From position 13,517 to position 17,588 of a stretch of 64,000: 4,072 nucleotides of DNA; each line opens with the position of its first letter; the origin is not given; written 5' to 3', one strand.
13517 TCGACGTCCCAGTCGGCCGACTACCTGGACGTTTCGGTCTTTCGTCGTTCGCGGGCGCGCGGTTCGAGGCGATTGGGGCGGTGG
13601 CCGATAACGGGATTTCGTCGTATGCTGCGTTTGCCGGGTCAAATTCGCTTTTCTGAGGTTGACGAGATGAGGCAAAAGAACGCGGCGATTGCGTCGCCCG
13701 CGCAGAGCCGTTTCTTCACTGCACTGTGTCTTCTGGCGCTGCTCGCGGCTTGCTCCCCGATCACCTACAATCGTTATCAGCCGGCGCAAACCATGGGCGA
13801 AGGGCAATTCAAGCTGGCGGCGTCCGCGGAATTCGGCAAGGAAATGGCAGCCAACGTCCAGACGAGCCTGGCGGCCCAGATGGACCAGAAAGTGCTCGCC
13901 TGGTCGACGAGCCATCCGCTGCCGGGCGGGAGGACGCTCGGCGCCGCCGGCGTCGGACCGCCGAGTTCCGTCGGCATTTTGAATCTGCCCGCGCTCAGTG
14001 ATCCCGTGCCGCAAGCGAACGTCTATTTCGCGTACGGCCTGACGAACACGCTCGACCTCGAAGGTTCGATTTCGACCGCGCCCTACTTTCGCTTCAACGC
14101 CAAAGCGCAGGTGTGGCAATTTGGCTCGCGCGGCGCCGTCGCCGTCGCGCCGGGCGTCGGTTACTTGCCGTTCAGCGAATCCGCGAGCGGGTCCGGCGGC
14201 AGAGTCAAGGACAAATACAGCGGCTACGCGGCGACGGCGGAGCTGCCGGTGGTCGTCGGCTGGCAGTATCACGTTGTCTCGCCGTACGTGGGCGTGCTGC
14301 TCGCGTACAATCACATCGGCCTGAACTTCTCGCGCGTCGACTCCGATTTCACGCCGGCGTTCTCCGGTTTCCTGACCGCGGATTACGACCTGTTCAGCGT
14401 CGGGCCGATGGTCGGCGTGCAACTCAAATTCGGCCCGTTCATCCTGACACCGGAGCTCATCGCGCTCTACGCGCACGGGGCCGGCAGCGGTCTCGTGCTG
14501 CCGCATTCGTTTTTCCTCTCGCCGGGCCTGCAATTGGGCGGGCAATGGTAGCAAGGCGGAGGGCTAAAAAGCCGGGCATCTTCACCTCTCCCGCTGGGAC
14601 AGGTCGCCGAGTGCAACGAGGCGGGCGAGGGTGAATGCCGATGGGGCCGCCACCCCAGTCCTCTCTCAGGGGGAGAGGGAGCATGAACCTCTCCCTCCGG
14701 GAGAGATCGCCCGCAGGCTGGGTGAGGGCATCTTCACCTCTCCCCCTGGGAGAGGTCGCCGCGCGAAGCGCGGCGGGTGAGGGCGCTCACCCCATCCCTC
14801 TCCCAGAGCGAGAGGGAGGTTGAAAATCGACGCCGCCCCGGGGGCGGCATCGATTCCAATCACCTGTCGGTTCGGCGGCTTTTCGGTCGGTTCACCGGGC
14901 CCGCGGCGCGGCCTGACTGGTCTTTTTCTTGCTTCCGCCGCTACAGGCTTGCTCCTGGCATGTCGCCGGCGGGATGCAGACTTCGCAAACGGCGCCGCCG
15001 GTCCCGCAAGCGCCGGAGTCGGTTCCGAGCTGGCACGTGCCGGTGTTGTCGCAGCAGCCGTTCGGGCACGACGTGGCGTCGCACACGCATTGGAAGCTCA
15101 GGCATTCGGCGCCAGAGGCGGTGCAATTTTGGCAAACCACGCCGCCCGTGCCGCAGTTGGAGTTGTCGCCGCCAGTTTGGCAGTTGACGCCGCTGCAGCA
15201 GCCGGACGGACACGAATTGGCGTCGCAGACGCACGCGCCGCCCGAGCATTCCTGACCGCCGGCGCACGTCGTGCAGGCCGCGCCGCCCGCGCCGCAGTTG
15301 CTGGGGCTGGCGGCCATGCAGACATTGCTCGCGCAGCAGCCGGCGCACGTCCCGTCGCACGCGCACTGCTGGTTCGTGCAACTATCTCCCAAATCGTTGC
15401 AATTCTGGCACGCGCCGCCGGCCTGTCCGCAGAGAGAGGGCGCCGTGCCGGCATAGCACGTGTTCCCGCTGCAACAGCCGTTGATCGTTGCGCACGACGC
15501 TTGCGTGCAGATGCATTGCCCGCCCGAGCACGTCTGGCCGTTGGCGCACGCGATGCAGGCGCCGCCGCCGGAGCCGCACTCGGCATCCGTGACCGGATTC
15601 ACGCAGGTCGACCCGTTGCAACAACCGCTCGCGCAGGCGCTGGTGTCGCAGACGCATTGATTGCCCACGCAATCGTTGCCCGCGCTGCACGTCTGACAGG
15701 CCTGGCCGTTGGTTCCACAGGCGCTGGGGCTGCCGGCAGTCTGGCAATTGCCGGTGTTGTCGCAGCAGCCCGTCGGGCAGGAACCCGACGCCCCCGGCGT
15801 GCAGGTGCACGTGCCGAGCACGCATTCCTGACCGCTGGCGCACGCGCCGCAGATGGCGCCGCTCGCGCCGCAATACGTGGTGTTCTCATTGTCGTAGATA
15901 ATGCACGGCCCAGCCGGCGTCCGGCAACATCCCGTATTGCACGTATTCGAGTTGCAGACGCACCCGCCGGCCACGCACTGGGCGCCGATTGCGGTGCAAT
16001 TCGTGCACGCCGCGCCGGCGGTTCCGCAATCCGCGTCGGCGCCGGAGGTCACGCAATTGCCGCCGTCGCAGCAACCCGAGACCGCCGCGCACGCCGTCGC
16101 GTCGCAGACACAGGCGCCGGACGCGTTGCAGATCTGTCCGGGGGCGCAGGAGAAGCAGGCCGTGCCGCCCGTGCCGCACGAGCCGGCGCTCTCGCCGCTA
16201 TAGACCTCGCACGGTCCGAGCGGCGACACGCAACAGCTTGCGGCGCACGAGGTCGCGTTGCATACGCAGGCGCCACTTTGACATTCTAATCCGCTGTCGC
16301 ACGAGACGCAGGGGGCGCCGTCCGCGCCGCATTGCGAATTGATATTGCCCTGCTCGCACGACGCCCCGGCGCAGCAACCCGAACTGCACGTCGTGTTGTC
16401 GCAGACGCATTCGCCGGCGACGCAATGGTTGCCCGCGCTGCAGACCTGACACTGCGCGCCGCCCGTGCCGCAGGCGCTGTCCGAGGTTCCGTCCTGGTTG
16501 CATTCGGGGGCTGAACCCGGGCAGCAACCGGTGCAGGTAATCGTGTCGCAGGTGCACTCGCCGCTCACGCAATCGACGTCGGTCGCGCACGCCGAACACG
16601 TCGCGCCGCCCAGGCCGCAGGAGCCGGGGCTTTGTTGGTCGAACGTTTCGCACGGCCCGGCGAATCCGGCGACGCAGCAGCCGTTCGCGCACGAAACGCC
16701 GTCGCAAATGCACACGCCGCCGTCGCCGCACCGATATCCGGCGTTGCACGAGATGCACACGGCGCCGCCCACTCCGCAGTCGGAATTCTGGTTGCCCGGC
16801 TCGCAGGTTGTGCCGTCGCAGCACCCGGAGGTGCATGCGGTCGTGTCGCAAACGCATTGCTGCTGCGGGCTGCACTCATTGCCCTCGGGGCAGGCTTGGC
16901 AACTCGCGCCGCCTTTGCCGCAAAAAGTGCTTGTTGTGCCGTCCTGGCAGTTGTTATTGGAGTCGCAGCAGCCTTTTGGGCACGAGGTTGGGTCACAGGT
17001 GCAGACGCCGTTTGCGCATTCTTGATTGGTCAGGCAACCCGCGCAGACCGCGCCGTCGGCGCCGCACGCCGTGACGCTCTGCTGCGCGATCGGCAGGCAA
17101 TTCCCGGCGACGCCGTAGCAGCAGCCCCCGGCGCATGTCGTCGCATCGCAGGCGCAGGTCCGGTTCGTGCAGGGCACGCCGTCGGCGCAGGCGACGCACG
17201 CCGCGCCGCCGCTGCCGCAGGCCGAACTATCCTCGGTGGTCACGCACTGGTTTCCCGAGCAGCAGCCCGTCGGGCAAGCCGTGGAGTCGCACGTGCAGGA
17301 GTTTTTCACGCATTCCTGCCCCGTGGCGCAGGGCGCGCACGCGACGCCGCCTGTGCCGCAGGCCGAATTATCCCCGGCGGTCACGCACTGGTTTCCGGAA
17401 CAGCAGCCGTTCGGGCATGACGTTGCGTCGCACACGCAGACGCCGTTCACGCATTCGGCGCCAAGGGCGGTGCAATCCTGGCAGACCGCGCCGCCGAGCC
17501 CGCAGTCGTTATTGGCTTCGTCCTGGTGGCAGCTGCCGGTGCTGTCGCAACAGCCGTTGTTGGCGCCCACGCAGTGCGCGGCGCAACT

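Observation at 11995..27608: Family of exported lipoproteins built as lipobox + long poly-Asp (DDDxSP / DDDND) linker + repeat domain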

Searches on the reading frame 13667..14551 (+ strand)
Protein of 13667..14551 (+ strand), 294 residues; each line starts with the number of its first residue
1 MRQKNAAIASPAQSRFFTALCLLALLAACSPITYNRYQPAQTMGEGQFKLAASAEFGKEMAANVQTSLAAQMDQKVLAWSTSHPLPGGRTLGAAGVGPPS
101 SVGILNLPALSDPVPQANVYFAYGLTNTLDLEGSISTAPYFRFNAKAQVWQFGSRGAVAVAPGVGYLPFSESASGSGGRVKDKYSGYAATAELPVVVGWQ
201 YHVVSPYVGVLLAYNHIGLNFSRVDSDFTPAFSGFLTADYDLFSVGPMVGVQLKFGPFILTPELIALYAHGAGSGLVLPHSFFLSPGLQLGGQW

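Call 60: search_protein_families(library=pfam, proteins=[window:13667-14551:+], max_evalue=0.01)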
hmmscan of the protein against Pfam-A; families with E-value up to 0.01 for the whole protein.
window:13667-14551:+ (294 aa): 0 families

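Call 67: find_encoding_contigs(protein=window:13667-14551:+, flank=6000, max_places=6)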
Protein window:13667-14551:+ (294 aa): 4 contigs read that carry it; 4 places shown.
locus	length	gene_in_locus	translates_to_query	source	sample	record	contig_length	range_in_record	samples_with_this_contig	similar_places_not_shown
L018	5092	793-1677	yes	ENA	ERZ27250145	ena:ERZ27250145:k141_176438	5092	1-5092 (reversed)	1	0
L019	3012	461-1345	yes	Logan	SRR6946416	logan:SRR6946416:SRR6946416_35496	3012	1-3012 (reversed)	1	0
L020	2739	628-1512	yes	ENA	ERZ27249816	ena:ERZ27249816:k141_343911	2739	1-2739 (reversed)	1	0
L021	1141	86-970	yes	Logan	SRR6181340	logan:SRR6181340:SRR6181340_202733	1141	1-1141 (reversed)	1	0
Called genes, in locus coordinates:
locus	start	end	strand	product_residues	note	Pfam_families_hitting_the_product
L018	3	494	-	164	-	?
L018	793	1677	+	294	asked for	-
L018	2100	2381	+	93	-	-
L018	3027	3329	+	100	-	-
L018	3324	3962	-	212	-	-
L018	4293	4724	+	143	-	-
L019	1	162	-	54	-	?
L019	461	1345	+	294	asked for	-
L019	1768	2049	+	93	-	-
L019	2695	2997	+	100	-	-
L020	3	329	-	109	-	?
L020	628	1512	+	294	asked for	-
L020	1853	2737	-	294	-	?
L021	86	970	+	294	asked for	-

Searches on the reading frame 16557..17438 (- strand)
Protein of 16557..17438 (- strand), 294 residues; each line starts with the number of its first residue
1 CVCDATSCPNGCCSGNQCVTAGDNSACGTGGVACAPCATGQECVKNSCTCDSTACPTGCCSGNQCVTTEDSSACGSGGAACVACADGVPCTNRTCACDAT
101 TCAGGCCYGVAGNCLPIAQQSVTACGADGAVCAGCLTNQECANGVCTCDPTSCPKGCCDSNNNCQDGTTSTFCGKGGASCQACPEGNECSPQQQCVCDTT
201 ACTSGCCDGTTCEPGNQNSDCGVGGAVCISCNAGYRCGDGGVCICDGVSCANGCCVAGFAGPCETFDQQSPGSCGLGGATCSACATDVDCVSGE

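Call 51: predict_structure(alignment_id=A3)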
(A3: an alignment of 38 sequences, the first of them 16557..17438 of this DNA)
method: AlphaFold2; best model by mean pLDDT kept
length: 294 residues; sequences in the alignment: 38
mean_pLDDT: 93.2   pTM: 0.64
mean pLDDT of the five models: 93.2, 93.1, 91.6, 75.0, 70.9
residues with pLDDT >= 90: 258; 70-90: 36; 50-70: 0; < 50: 0
segments of 3 or more residues with pLDDT < 50: none
pLDDT, mean of each block of 10 residues (from residue 1): 90 91 87 92 93 96 95 95 90 91 91 91 96 94 96 96 95 97 95 95 95 95 95 91 94 90 92 94 93 85
secondary structure, 60 per line:
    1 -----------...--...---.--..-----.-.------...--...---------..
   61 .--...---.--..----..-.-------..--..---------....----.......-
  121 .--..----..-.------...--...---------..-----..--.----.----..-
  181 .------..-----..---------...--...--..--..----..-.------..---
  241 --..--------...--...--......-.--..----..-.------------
elements in order: E12-14 E17-19 E42-44 E47-49 E59-61 E64-66 E105-108 E113-116 E140-142 E145-147 E206-208 E211-213 E253-255 E263-265

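Call 54: fold_search(model_id=the predicted structure, library=pdb)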
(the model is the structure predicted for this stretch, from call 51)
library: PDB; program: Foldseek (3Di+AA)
matches with E <= 10: 55; with E <= 0.001: 0
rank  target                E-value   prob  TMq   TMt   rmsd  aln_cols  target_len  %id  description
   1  8wa2_E                4.2e-02  0.18  0.24  0.08  10.9       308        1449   16  cryo-EM structure of native mastigonemes isolated from Chlamydomonas reinhardtii at 3.0 angstrom resolution (released 2024-04-10)
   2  9b4h_A                6.0e-02  0.08  0.20  0.07  15.0       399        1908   14  Chlamydomonas reinhardtii mastigoneme filament (released 2024-04-10)
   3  8tx1                  1.6e-01  0.06  0.16  0.04  19.6       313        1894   14  Characterization of the Chlamydomonas Flagellar Mastigoneme Filament Structure at 3.6A (released 2023-10-25)
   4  8wa2_A                1.6e-01  0.05  0.15  0.05  14.8       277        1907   16  cryo-EM structure of native mastigonemes isolated from Chlamydomonas reinhardtii at 3.0 angstrom resolution (released 2024-04-10)
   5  8wa2_F                2.3e-01  0.05  0.19  0.07  15.7       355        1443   16  cryo-EM structure of native mastigonemes isolated from Chlamydomonas reinhardtii at 3.0 angstrom resolution (released 2024-04-10)
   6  8wa2_C                3.7e-01  0.04  0.17  0.06  14.6       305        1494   16  cryo-EM structure of native mastigonemes isolated from Chlamydomonas reinhardtii at 3.0 angstrom resolution (released 2024-04-10)
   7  8wa2_D                4.6e-01  0.03  0.17  0.06  13.8       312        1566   15  cryo-EM structure of native mastigonemes isolated from Chlamydomonas reinhardtii at 3.0 angstrom resolution (released 2024-04-10)
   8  4e4d_R                9.2e-01  0.03  0.12  0.18   9.6       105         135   17  Crystal structure of mouse RANKL-OPG complex (released 2012-10-24)
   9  6cu0_H                1.1e+00  0.08  0.21  0.35   7.4       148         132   18  Crystal structure of 4-1BBL/4-1BB (C121S) complex in P21 space group (released 2018-05-09)
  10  7v3p_A                1.1e+00  0.06  0.13  0.06   9.7       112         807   20  Cryo-EM structure of the IGF1R/insulin complex (released 2022-08-17)
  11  8yx9_A                1.1e+00  0.05  0.15  0.22   9.6       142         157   18  CD40 in complex with Dacetuzumab Fab (released 2024-05-08)
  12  6vwj_B                1.6e+00  0.02  0.12  0.09  13.7       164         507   18  Leg region of the closed conformation of the human type 1 insulin-like growth factor receptor ectodomain in complex wi (released 2020-05-13)
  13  7v3p_B                1.6e+00  0.02  0.12  0.07  13.4       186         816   17  Cryo-EM structure of the IGF1R/insulin complex (released 2022-08-17)
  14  7p3i_A                1.7e+00  0.02  0.14  0.19  10.4       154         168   15  Crystal structure of human CD40/TNFRSF5 in complex with the anti-CD40 DARPin protein (released 2022-04-06)
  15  7d4b_A                1.9e+00  0.02  0.16  0.24   8.5       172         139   20  Crystal structure of 4-1BB in complex with a VHH (released 2021-07-14)
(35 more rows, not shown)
